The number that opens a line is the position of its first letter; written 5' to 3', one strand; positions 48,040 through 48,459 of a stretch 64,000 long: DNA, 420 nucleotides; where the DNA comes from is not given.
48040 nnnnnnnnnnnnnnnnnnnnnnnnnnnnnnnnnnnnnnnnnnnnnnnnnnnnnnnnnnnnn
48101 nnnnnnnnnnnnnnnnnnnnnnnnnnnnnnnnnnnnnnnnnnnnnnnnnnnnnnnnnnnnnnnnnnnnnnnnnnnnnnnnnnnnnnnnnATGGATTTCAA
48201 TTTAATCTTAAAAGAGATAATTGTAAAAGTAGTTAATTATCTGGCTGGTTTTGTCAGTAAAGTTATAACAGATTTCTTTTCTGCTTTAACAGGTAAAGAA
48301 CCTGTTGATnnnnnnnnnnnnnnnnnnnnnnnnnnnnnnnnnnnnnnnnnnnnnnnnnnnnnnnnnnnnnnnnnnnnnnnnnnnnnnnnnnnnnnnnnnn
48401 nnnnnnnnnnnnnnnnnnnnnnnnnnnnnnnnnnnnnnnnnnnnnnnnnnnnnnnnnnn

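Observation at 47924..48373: Hidden two-peptide operon: leaderless amphipathic helices resembling phenol-soluble modulins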

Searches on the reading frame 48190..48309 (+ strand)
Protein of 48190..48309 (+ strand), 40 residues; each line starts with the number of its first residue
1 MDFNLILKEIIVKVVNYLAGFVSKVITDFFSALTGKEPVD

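Call 7: search_protein_families(library=pfam, proteins=[window:48190-48309:+], max_evalue=10)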
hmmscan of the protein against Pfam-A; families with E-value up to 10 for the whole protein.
seq(40 aa): 0 families

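Call 8: find_homologous_proteins(query=window:48190-48309:+, max_evalue=10)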
Query seq(40 aa) (40 aa): 5 proteins with E <= 10 among 5 candidates.
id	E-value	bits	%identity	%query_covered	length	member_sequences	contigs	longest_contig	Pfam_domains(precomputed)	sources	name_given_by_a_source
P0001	3.8e-17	77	100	100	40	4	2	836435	-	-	-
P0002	2.0e-14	69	85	100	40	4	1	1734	-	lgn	-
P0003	2.0e-13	66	80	100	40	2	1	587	-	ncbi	-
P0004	1.5e-12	63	78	100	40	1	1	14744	-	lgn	-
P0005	2.6e-10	56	70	100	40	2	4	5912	-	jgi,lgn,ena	-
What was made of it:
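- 48190..48312 (+): P2, 40 aa: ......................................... Five protein clusters at 70-100% identity, all 40 aa (call 8).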

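Call 11: find_encoding_contigs(protein=P0004, flank=8000)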
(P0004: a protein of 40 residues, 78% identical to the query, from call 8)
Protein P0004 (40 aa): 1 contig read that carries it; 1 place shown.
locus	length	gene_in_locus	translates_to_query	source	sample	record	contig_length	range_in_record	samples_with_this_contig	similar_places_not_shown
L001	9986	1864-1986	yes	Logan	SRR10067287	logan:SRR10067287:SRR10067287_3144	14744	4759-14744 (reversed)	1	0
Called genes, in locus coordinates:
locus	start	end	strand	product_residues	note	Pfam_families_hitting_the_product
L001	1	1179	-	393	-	?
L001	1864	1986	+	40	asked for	-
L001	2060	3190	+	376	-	PF00150:Cellulase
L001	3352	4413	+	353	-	PF01073:3Beta_HSD (weak), PF01370:Epimerase, PF02719:Polysacc_synt_2, PF04321:RmlD_sub_bind, PF16363:GDP_Man_Dehyd, PF07993:NAD_binding_4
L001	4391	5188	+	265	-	PF13641:Glyco_tranf_2_3, PF00535:Glycos_transf_2, PF10111:Glyco_tranf_2_2 (faint)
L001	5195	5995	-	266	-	PF01182:Glucosamine_iso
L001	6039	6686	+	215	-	PF03006:HlyIII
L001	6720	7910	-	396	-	PF00155:Aminotran_1_2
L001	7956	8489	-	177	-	PF13616:Rotamase_3, PF00639:Rotamase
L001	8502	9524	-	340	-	PF00482:T2SSF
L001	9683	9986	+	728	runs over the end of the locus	-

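Call 12: find_encoding_contigs(protein=P0005, flank=8000)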
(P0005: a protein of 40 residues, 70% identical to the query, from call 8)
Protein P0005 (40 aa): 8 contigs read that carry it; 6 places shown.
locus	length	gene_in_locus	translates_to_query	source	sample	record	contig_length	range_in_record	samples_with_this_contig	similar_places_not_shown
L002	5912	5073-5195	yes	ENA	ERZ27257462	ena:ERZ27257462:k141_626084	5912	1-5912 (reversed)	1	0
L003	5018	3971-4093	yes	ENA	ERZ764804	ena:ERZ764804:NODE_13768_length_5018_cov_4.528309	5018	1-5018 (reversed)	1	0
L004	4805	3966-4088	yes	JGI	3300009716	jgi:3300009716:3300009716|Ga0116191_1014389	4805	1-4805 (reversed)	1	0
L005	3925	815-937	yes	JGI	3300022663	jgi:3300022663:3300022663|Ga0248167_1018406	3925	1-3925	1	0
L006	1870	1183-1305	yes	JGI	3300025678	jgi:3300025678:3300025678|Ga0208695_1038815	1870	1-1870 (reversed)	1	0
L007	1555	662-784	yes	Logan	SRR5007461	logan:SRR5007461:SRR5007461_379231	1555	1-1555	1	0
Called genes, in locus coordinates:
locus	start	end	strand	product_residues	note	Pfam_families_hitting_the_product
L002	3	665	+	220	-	?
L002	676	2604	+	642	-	PF00795:CN_hydrolase, PF02540:NAD_synthase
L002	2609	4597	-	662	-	PF00232:Glyco_hydro_1 (faint), PF00331:Glyco_hydro_10 (weak), PF02449:Glyco_hydro_42 (weak), PF01229:Glyco_hydro_39 (weak), PF11790:Glyco_hydro_cc (weak)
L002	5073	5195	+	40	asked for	-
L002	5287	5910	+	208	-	?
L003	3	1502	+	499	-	?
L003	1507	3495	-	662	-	PF00232:Glyco_hydro_1 (faint), PF00331:Glyco_hydro_10 (weak), PF02449:Glyco_hydro_42 (weak), PF01229:Glyco_hydro_39 (weak), PF11790:Glyco_hydro_cc (weak)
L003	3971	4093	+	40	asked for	-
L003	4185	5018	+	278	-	?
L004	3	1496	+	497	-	?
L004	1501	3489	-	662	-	PF00232:Glyco_hydro_1 (faint), PF00331:Glyco_hydro_10 (weak), PF02449:Glyco_hydro_42 (weak), PF01229:Glyco_hydro_39 (weak), PF11790:Glyco_hydro_cc (weak)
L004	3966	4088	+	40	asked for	-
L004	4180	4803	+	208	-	?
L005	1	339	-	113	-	?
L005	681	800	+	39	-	-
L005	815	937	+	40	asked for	-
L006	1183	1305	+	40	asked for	-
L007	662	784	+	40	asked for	-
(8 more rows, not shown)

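Call 13: find_encoding_contigs(protein=P0002, flank=8000)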
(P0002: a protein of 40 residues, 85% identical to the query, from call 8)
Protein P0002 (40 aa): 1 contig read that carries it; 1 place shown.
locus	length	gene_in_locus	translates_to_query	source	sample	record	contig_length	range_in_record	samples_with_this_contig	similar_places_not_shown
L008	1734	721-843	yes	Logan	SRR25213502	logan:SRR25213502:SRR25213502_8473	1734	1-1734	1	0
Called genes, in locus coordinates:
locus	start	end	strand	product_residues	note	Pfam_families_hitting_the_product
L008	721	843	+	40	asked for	-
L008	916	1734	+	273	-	?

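Call 14: find_encoding_contigs(protein=P0003, flank=8000)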
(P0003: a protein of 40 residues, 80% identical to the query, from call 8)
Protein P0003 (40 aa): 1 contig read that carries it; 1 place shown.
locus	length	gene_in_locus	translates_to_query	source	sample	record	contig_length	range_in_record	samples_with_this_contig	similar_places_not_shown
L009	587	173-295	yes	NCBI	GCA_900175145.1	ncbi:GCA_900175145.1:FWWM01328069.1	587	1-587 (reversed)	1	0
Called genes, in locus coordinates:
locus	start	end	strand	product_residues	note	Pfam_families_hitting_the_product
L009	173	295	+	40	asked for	-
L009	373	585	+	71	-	?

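Call 15: find_encoding_contigs(protein=P0001, flank=3000)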
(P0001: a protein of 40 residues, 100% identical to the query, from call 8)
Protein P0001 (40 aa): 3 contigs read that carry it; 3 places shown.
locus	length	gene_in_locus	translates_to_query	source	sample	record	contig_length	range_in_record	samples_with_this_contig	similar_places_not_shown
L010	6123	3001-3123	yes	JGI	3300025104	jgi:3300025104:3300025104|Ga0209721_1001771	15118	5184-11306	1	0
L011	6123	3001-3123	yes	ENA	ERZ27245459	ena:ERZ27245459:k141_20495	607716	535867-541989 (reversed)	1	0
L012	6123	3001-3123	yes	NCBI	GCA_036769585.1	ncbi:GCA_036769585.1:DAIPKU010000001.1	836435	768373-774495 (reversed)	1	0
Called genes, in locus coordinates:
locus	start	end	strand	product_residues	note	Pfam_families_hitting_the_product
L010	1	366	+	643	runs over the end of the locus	PF00795:CN_hydrolase, PF02540:NAD_synthase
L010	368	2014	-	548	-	PF00232:Glyco_hydro_1 (faint), PF00331:Glyco_hydro_10 (weak), PF02449:Glyco_hydro_42 (weak), PF11790:Glyco_hydro_cc (weak), PF01229:Glyco_hydro_39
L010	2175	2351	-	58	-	-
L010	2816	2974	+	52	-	-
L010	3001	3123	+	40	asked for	-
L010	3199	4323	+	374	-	PF00150:Cellulase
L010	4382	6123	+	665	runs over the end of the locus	PF07494:Reg_prop (faint), PF17164:DUF5122 (faint), PF12768:Rax2 (weak), PF18998:Flg_new_2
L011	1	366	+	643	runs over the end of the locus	PF00795:CN_hydrolase, PF02540:NAD_synthase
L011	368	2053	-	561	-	PF00232:Glyco_hydro_1 (faint), PF00331:Glyco_hydro_10 (weak), PF02449:Glyco_hydro_42 (weak), PF01229:Glyco_hydro_39, PF11790:Glyco_hydro_cc (weak)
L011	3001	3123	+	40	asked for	-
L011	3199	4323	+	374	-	PF00150:Cellulase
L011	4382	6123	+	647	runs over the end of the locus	PF07494:Reg_prop (faint), PF17164:DUF5122 (faint), PF12768:Rax2 (weak), PF18998:Flg_new_2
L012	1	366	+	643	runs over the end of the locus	PF00795:CN_hydrolase, PF02540:NAD_synthase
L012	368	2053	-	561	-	PF00232:Glyco_hydro_1 (faint), PF00331:Glyco_hydro_10 (weak), PF02449:Glyco_hydro_42 (weak), PF01229:Glyco_hydro_39, PF11790:Glyco_hydro_cc (weak)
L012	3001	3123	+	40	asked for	-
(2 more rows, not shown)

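Call 26: find_related_loci(query=A1, collection=genome_contigs, flank=6000)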
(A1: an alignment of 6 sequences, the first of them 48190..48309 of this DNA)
Query A1 (40 aa) in genome_contigs; peptide patterns used: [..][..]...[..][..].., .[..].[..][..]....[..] (x = any residue, [..] = any of these).
103 stretches matched a pattern; 7 encode a relative of the query (tblastn E <= 1e-3); 7 distinct loci.
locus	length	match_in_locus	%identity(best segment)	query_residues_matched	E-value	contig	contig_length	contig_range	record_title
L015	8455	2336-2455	90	1-40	6e-22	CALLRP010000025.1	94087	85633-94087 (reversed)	MAG: uncultured bacterium isolate R1_Bin_METABAT__202_1 genome assembly, contig: c_000002873958, whole genome shotgun se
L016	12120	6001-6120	90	1-40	1e-20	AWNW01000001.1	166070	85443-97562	Candidatus Hydrogenedens terephthalaticus JGI OTU-1 NKB19COM1_contig_0_0.1, whole genome shotgun sequence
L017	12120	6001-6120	85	1-40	4e-20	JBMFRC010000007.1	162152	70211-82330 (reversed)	MAG: Candidatus Hydrogenedens sp. isolate KM4344-31 NODE_7_length_162152_cov_6.102606, whole genome shotgun sequence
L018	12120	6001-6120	73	1-40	3e-17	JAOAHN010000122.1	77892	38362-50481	MAG: Candidatus Hydrogenedentota bacterium isolate SKW61 k141_524027, whole genome shotgun sequence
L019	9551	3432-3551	68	1-40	2e-16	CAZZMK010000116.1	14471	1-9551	MAG TPA_asm: uncultured Nitrospirales bacterium isolate binchicken_co25_113 genome assembly, contig: k141_135809, whole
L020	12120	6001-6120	73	1-40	2e-16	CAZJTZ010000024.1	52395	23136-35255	MAG TPA_asm: uncultured Nitrospirales bacterium isolate SRP216815_co1_147 genome assembly, contig: NODE_682_length_52395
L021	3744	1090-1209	68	1-40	3e-16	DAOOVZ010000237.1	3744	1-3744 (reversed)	MAG TPA_asm: Candidatus Hydrogenedens sp. isolate AMR_MDS_2428 NODE_13301_length_3744_cov_4.220927, whole genome shotgun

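Call 32: find_related_loci(query=A3, collection=metagenome_contigs, flank=3000)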
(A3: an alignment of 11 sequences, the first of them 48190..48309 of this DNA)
Query A3 (40 aa) in metagenome_contigs; peptide patterns used: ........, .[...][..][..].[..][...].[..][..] (x = any residue, [..] = any of these).
195 stretches matched a pattern; 9 encode a relative of the query (tblastn E <= 1e-3); 9 distinct loci.
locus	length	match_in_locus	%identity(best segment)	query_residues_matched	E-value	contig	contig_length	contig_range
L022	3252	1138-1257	90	1-40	7e-21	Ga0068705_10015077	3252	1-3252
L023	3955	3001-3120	83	1-40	1e-19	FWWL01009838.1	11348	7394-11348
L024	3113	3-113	89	4-40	1e-18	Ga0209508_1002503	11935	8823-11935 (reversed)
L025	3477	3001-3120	68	1-40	9e-17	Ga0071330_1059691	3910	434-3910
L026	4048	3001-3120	70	1-40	1e-16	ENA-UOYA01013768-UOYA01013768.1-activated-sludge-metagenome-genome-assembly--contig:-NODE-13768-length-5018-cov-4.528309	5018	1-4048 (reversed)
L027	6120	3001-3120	68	1-40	1e-16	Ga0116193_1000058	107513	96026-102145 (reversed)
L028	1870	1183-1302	70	1-40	1e-16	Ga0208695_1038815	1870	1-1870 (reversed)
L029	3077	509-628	68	1-40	1e-16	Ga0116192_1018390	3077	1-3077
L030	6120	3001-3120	90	1-40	7e-21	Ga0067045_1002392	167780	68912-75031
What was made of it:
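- Tried and rejected: The genome scan finds 7 loci and the metagenome scan 9, all at 68-90% identity (calls 26, 32).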

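Call 33: find_related_loci(query=A3, collection=viral_contigs, flank=3000)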
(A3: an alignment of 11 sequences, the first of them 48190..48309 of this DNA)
Query A3 (40 aa) in viral_contigs; peptide patterns used: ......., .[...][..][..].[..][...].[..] (x = any residue, [..] = any of these).
88 stretches matched a pattern, but none encodes a relative of the query by tblastn (E <= 1e-3).

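Call 37: search_protein_families(library=ncbifam, proteins=[window:48190-48309:+], max_evalue=10)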
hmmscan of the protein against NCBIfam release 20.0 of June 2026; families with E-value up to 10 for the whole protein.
seq(40 aa): 0 families

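Call 38: search_solved_structures(query=A3, max_evalue=10)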
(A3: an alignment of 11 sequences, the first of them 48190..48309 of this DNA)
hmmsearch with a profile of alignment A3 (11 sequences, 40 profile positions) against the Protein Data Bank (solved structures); distinct sequences matched with E-value up to 10: 1.
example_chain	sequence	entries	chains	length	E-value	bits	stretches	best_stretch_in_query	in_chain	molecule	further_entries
6d03_E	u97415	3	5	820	0.6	13.4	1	5-25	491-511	Reticulocyte binding protein 2, putative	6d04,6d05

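Call 42: search_protein_representatives(alignment_id=A5)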
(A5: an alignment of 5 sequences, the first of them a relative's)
Query: 5 sequences, 40 profile positions. Proteins with E-value up to 0.001 (for the whole library): 1; up to 1e-10: 1; up to 1e-30: 0. The best 1 are listed.
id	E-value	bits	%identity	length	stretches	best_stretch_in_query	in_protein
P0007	5.8e-20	87.1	-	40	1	1-40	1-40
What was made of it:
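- On Phenol-soluble modulins (PSM-alpha, PSM-beta, delta-toxin): An exhaustive profile search finds only the peptide's own cluster (call 42).
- Tried and rejected: Distant relatives: the exhaustive profile search returns only the peptide's own cluster (call 42).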

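Call 45: list_cluster_members(proteins=[P0001, P0003, P0005, P0006])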
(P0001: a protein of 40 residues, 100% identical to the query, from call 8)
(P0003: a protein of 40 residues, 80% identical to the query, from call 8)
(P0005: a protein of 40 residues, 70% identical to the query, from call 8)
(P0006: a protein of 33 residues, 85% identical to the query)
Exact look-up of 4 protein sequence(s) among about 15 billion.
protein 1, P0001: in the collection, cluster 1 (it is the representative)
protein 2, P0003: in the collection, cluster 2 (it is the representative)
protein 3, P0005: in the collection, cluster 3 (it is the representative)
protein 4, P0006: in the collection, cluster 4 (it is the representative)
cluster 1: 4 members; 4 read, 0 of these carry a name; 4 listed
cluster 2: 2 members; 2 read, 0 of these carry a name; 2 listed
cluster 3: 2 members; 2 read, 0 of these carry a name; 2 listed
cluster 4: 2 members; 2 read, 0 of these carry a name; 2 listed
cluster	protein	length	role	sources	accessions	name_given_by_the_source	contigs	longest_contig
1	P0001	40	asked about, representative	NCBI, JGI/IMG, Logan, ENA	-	-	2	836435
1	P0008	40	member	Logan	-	-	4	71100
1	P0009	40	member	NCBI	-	-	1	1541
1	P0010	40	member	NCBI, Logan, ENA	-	-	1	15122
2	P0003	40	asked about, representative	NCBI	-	-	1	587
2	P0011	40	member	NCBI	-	-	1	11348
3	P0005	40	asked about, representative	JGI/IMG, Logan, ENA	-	-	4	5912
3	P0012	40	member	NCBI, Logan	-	-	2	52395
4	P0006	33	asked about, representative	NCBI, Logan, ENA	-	-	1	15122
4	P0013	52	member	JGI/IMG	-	-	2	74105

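Call 65: predict_structure(alignment_id=A5)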
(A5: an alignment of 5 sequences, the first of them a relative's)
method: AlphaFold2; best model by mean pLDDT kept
length: 40 residues; sequences in the alignment: 5
mean_pLDDT: 83.7   pTM: 0.46
mean pLDDT of the five models: 83.7, 83.2, 83.2, 81.1, 80.6
residues with pLDDT >= 90: 16; 70-90: 17; 50-70: 6; < 50: 1
segments of 3 or more residues with pLDDT < 50: none
pLDDT, mean of each block of 10 residues (from residue 1): 88 93 87 66
secondary structure, 60 per line:
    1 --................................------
elements in order: H3-34
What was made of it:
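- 48190..48312 (+): AF2 predicts a helix over residues 3-34 and a free tail, pLDDT 84 (call 65).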

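Call 77: search_dna_similar(query=window:48190-48309:+, collection=plasmids, mode=protein, max_evalue=1, max_rows=5)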
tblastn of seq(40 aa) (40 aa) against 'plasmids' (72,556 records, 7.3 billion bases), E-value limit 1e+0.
No match.
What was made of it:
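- It is not found on plasmids (call 77).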

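Call 94: search_protein_families(library=phrogs, proteins=[window:48190-48309:+], max_evalue=1)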
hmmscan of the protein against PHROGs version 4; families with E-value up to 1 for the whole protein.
seq(40 aa): 2 families
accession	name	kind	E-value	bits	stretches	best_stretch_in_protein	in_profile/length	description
phrog_37294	-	unknown function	0.29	12.4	1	8-36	27-54/61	-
phrog_32267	-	unknown function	0.29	12.1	1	2-33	35-66/67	-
